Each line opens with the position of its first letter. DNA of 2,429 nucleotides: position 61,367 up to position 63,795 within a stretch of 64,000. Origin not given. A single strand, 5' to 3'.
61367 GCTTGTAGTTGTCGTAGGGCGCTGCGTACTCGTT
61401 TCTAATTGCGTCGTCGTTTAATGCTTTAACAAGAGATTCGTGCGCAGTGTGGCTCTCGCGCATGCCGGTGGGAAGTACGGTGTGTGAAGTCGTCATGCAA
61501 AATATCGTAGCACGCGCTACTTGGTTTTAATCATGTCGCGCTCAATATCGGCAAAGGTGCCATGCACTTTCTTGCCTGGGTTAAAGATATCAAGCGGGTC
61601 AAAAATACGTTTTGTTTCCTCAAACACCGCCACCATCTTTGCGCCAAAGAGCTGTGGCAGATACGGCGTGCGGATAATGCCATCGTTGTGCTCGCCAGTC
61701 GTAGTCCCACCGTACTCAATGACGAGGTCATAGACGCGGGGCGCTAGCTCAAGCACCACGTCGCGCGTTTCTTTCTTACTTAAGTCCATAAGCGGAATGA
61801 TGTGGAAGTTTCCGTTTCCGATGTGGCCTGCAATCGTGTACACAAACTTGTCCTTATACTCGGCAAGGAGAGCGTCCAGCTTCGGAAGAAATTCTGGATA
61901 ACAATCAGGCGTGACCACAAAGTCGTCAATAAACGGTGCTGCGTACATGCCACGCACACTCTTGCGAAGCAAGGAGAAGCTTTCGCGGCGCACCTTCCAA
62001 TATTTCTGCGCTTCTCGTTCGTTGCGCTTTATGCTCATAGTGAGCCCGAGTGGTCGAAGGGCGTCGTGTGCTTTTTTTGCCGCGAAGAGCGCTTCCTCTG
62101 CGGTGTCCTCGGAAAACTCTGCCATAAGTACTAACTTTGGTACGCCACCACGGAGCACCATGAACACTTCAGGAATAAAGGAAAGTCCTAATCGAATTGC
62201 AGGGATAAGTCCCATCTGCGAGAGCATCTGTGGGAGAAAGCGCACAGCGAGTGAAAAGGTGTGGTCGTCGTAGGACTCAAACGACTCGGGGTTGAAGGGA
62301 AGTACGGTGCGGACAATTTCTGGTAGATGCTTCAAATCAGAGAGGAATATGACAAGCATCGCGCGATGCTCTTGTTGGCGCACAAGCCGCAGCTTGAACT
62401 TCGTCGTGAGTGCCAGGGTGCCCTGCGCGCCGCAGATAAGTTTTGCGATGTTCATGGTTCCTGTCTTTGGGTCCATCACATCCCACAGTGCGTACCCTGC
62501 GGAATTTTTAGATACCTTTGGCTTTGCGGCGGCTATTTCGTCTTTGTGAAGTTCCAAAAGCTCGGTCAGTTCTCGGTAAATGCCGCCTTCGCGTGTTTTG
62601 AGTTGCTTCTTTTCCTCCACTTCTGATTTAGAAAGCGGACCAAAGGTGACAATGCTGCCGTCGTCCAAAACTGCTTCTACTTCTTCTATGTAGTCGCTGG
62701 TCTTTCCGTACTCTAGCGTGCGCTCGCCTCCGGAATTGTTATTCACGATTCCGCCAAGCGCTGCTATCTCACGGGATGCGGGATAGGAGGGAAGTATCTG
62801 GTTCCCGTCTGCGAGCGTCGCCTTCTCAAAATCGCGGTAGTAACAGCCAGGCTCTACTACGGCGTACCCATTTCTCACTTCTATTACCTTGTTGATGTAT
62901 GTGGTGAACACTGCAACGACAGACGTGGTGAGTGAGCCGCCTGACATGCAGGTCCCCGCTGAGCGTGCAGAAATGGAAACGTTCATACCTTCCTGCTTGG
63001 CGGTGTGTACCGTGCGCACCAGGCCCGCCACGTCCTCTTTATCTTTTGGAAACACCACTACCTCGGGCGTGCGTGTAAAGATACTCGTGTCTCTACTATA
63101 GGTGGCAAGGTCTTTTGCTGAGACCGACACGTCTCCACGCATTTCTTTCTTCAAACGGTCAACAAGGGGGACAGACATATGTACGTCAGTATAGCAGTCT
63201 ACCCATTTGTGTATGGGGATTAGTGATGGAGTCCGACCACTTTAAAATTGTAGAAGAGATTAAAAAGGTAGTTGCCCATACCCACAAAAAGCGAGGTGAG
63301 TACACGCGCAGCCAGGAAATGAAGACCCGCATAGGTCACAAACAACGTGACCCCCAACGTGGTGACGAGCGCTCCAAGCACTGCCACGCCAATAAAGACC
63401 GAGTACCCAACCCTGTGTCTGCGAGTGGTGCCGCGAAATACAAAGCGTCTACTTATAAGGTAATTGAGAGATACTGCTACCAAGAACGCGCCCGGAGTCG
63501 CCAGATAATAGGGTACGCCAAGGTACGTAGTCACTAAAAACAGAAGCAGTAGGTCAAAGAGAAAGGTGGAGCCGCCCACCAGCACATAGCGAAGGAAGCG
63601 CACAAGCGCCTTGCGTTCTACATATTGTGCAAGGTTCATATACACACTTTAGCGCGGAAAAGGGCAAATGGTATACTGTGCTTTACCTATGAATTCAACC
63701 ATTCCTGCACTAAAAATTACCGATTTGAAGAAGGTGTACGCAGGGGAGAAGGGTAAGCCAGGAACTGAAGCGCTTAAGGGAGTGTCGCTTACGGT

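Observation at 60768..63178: Two-gene FAD-dehydrogenase + alternative oxidase module, a minimal non-pumping O2-reducing chain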

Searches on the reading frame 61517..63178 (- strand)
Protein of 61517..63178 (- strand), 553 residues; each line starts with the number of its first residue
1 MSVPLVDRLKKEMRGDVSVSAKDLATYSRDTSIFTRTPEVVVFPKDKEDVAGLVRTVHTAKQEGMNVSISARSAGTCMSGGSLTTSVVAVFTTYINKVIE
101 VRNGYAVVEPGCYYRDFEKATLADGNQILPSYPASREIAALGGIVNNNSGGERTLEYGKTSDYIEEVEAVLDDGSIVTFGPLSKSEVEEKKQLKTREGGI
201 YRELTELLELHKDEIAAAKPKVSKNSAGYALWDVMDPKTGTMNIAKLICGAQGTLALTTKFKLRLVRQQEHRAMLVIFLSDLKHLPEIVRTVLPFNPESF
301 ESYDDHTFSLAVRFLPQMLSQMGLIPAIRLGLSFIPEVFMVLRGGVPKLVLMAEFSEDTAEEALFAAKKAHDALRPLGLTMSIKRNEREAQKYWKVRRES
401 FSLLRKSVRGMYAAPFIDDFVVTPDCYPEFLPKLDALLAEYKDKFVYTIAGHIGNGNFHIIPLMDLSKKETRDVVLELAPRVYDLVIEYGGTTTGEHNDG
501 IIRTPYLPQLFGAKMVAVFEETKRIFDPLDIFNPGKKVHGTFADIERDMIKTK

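Call 3: search_protein_families(library=pfam, proteins=[window:61517-63178:-], max_evalue=0.1)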
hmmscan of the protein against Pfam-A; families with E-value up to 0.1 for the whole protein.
window:61517-63178:- (553 aa): 4 families
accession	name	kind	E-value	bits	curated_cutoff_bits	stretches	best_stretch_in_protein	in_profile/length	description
PF02913.24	FAD-oxidase_C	-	6.3e-39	134.6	21.2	1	269-536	2-247/248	FAD linked oxidases, C-terminal domain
PF01565.28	FAD_binding_4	-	3.7e-24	85.4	26.4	1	38-179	1-138/139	FAD binding domain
PF20957.2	GxGYxYP_N_2nd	-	0.045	14.3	24.5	0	227-268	2-40/68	GxGYxYP_N second domain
PF12540.13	DUF3736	-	0.05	14.1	22.6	0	182-222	6-47/142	Protein of unknown function (DUF3736)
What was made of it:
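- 61517..63178 (-): Gene for a 553-aa FAD-linked D-2-hydroxyacid-dehydrogenase-type enzyme. It resembles the N-terminal half of YdiJ and GlcD/LDHD/D2HGDH, and has no Fe-S/CCG domain. Pfam FAD_binding_4 and FAD-oxidase_C (call 3).
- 62642..63067 (-): FAD_binding_4 domain of the dehydrogenase (aa 38-179). Call 3.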

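Call 4: search_protein_families(library=ncbifam, proteins=[window:61517-63178:-], max_evalue=0.1)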
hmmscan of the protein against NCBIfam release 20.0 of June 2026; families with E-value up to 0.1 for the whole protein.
window:61517-63178:- (553 aa): 5 families
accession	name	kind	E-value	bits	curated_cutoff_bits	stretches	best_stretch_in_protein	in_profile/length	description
NF049975.1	2HglutDHaseYdiJ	equivalog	6.7e-71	239.3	1350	1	9-538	22-540/1018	D-2-hydroxyglutarate dehydrogenase YdiJ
TIGR00387.1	glcD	equivalog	1.2e-50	172.5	567.9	2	41-180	1-137/413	glycolate oxidase subunit GlcD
NF008408.0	PRK11230.1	equivalog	2e-27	95.8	897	2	16-180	33-195/499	glycolate oxidase subunit GlcD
NF008439.0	PRK11282.1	equivalog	6.7e-06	25.2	284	0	110-180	67-137/358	glycolate oxidase subunit GlcE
NF008270.1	PRK11043.1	equivalog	0.059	12.5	430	1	315-365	227-276/382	purine nucleoside transporter PunC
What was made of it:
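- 61517..63178 (-): NCBIfam YdiJ 239 bits (cut-off 1350) and GlcD 172 bits (cut-off 568) (call 4).
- On FAD-linked D-2-hydroxyacid dehydrogenase (GlcD/LDHD/D2HGDH class, VAO/PCMH superfamily): GlcD 172 bits against 568 (call 4). It matches only YdiJ positions 22-540 of 1018 (calls 3, 4).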

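Call 44: search_solved_structures(query=window:61517-63178:-, max_evalue=0.00001, show_alignments=1)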
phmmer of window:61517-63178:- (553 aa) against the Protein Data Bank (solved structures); distinct sequences matched with E-value up to 0.00001: 8.
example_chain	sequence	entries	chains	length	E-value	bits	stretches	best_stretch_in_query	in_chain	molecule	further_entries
9qgz_A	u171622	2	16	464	4.4e-27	97.9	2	36-182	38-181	Glycolate oxidase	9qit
7qh2_C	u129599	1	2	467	2.7e-21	78.8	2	37-180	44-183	Lactate dehydrogenase (NAD(+),ferredoxin) subunit LctD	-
8jdc_A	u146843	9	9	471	1.4e-17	66.6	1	419-536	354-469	Probable D-lactate dehydrogenase, mitochondrial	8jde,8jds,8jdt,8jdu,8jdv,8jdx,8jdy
8jdb_A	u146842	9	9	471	3.4e-16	62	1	419-536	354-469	Probable D-lactate dehydrogenase, mitochondrial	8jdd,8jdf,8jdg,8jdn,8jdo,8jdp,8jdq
3pm9_A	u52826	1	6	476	2.1e-14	56.1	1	382-537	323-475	Putative oxidoreductase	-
6lpn_A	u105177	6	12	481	4.2e-12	48.5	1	39-178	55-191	D-2-hydroxyglutarate dehydrogenase, mitochondrial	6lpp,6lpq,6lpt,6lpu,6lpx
2uuu_A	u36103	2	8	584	6.2e-07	31.4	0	468-536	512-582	ALKYLDIHYDROXYACETONEPHOSPHATE SYNTHASE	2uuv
6v42_A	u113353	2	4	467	6.3e-07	31.4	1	37-163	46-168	FAD/FMN-containing dehydrogenase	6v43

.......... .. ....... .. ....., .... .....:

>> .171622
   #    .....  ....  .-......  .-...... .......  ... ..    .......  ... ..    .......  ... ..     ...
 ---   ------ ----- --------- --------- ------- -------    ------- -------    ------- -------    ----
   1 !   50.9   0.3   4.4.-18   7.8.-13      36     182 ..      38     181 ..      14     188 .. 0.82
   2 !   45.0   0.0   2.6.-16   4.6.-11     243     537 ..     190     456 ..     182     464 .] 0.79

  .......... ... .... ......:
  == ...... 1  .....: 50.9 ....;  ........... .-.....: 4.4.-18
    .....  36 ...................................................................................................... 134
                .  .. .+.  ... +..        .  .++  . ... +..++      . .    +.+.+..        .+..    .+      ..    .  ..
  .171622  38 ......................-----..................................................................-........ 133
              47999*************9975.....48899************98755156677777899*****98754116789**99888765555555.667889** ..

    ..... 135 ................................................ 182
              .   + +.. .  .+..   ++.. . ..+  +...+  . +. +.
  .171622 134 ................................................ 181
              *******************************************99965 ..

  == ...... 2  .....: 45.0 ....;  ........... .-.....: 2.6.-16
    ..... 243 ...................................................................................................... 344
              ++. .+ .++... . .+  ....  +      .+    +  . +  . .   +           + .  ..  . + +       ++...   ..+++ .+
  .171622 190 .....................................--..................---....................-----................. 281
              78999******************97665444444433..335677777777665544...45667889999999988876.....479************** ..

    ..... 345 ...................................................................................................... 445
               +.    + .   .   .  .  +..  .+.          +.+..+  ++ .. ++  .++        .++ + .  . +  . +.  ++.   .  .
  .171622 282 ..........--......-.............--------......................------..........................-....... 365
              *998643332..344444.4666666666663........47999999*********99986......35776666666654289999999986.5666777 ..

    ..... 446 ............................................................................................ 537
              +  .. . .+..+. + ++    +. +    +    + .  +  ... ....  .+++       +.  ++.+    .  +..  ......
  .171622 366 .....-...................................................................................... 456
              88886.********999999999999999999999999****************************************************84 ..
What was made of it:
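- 61517..63178 (-): Best solved-structure matches are glycolate oxidase 9qgz, LctD, LDHD and D2HGDH (call 44).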

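Call 45: find_homologous_proteins(query=window:61517-63178:-, max_evalue=1e-10)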
Query window:61517-63178:- (553 aa): 8000 proteins with E <= 1e-10 among 8000 candidates; the best 120 are listed.
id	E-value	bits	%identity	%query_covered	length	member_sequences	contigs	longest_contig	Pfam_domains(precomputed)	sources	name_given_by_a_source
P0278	0.0e+0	1169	94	100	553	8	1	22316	PF01565.29,PF02913.25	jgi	jgi:FAD/FMN-containing dehydrogenase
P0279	0.0e+0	1149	92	100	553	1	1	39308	PF01565.29,PF02913.25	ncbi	-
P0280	0.0e+0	1074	86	99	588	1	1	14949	PF01565.29,PF02913.25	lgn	-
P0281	0.0e+0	1010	81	99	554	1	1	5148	PF01565.29,PF02913.25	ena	-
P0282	3.6e-296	1001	82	99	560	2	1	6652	PF01565.29,PF02913.25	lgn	-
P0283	9.2e-295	996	80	99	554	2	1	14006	PF01565.29,PF02913.25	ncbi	-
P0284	1.3e-293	992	80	99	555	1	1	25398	PF01565.29,PF02913.25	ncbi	-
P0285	2.6e-292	988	80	99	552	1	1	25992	PF01565.29,PF02913.25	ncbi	-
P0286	2.6e-290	981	80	99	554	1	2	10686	PF01565.29,PF02913.25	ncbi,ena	-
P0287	5.1e-290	980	82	96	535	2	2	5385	PF01565.29,PF02913.25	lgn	-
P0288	5.4e-290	980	78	99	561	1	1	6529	PF01565.29,PF02913.25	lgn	-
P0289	8.2e-289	976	78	99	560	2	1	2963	PF01565.29,PF02913.25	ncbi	-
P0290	1.2e-288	976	79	99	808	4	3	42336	PF03332.20,PF08282.19,PF01565.29,PF02913.25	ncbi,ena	-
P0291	2.1e-287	972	78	99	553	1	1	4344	PF01565.29,PF02913.25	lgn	-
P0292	4.2e-287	971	79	99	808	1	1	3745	PF03332.20,PF08282.19,PF01565.29,PF02913.25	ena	-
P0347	1.0e-251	854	70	98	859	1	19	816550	PF03332.20,PF08282.19,PF01565.29,PF02913.25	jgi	jgi:HAD superfamily hydrolase (TIGR01484 family)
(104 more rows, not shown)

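Call 46: find_encoding_contigs(protein=P0347, flank=8000, max_places=2)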
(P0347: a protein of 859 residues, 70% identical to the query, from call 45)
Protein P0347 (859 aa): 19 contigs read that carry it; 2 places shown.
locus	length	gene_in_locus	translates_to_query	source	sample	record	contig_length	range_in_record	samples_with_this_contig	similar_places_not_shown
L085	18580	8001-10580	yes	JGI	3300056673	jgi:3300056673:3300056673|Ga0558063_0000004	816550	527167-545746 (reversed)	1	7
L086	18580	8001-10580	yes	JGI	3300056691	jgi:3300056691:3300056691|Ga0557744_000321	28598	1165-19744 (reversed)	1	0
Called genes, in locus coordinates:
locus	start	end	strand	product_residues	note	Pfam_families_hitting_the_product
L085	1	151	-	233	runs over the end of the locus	PF09335:VTT_dom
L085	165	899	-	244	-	PF13641:Glyco_tranf_2_3, PF00535:Glycos_transf_2, PF10111:Glyco_tranf_2_2, PF13632:Glyco_trans_2_3 (weak)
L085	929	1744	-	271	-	PF01061:ABC2_membrane, PF12698:ABC2_membrane_3 (weak)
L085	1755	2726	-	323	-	PF00005:ABC_tran, PF13304:AAA_21 (weak)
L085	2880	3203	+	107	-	-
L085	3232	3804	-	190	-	PF03193:RsgA_GTPase (faint), PF02421:FeoB_N, PF00350:Dynamin_N (faint), PF01926:MMR_HSR1, PF00009:GTP_EFTU (weak)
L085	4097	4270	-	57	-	-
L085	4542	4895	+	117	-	PF01050:MannoseP_isomer, PF07883:Cupin_2 (weak)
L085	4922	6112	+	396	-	PF04041:Glyco_hydro_130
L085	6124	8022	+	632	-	PF04041:Glyco_hydro_130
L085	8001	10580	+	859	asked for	PF03332:PMM (weak), PF08282:Hydrolase_3 (weak), PF01565:FAD_binding_4, PF02913:FAD-oxidase_C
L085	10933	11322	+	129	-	PF04542:Sigma70_r2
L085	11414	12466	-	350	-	-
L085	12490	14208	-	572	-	-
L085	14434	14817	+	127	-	PF00076:RRM_1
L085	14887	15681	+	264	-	PF03602:Cons_hypoth95, PF05175:MTS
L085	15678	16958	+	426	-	PF13393:tRNA-synt_His, PF00587:tRNA-synt_2b (weak), PF03129:HGTP_anticodon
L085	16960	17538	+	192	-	PF13482:RNase_H_2, PF10108:DNA_pol_B_exo2 (faint)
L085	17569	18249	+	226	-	PF13462:Thioredoxin_4, PF01323:DSBA (faint)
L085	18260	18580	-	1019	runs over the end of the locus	PF00580:UvrD-helicase, PF13245:AAA_19, PF13538:UvrD_C_2 (faint), PF13361:UvrD_C, PF12705:PDDEXK_1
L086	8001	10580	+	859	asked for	PF03332:PMM (weak), PF08282:Hydrolase_3 (weak), PF01565:FAD_binding_4, PF02913:FAD-oxidase_C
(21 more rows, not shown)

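Call 47: find_encoding_contigs(protein=P0290, flank=8000, max_places=2)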
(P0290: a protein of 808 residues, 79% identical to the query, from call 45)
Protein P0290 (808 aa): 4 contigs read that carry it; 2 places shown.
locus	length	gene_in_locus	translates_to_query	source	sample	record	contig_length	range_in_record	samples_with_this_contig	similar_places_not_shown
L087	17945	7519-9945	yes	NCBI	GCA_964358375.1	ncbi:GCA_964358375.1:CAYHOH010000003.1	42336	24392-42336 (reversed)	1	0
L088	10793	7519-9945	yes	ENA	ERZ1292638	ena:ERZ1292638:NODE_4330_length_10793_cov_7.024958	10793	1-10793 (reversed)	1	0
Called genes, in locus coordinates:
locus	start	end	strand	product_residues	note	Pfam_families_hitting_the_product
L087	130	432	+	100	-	-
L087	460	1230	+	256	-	PF02673:BacA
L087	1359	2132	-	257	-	PF01061:ABC2_membrane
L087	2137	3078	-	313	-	PF00005:ABC_tran, PF13304:AAA_21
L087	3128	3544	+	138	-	PF04138:GtrA_DPMS_TM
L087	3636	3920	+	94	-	-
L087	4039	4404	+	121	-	PF01050:MannoseP_isomer, PF07883:Cupin_2 (faint)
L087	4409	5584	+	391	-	PF04041:Glyco_hydro_130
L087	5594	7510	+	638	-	PF04041:Glyco_hydro_130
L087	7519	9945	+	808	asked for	PF08282:Hydrolase_3, PF03332:PMM, PF01565:FAD_binding_4, PF02913:FAD-oxidase_C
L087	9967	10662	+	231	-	PF01786:AOX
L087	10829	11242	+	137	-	PF00076:RRM_1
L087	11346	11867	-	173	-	-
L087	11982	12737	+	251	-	PF03602:Cons_hypoth95, PF05175:MTS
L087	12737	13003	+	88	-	-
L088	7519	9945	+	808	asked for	PF08282:Hydrolase_3, PF03332:PMM, PF01565:FAD_binding_4, PF02913:FAD-oxidase_C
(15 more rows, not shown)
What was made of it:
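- In relatives the dehydrogenase is fused to a HAD/PMM domain and sits with GH130 and MPI genes, which points to sugar metabolism (calls 45-47).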

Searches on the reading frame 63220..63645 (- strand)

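Call 3: search_protein_families(library=pfam, proteins=[window:63220-63645:-], max_evalue=0.1)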
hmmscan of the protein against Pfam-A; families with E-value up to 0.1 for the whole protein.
window:63220-63645:- (141 aa): 1 family
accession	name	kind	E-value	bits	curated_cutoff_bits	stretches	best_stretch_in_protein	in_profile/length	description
PF04138.20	GtrA_DPMS_TM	-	2.2e-17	63.8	26.1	1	19-134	1-117/117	GtrA/DPMS, transmembrane domain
